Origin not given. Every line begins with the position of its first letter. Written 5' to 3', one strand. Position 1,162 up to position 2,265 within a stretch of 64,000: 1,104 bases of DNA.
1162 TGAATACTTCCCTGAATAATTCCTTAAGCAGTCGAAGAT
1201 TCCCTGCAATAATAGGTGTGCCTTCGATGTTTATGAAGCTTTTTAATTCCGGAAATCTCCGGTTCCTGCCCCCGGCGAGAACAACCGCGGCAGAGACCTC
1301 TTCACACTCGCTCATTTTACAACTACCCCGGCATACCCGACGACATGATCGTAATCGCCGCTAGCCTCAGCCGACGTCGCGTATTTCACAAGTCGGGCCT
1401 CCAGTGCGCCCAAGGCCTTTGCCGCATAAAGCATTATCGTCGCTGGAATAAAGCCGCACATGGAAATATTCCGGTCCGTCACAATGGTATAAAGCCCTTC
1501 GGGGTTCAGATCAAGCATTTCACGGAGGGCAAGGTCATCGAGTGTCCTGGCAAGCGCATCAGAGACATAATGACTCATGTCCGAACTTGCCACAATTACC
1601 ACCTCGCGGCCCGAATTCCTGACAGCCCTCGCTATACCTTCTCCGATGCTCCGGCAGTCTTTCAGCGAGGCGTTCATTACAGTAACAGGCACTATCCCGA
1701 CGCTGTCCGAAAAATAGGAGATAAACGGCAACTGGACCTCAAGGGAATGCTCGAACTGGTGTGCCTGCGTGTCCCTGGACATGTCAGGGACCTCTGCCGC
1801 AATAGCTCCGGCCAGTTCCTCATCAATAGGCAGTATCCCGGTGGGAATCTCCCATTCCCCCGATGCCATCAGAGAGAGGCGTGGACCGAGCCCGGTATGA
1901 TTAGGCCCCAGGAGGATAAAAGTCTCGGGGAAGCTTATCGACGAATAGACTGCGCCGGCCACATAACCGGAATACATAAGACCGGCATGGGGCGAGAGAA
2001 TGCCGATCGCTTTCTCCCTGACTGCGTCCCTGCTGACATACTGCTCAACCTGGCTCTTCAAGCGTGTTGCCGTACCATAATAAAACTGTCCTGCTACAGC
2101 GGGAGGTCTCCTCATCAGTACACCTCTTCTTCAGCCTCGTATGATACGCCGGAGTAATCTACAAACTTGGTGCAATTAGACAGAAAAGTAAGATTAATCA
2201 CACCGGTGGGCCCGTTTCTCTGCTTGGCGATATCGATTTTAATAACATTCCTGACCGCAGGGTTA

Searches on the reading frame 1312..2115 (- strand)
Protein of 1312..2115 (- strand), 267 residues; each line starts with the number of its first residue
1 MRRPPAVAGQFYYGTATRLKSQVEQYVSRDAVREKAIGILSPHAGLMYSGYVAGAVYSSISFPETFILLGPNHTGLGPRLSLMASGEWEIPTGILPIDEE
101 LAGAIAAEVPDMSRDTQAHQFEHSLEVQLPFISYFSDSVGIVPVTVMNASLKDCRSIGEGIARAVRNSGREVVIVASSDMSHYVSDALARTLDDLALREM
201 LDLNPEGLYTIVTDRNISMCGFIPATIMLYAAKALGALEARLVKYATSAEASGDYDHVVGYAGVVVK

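Call 67: find_encoding_contigs(protein=window:1312-2115:-, flank=10000, max_places=2)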
Protein window:1312-2115:- (267 aa): no gene with exactly this product is on record in the collection.
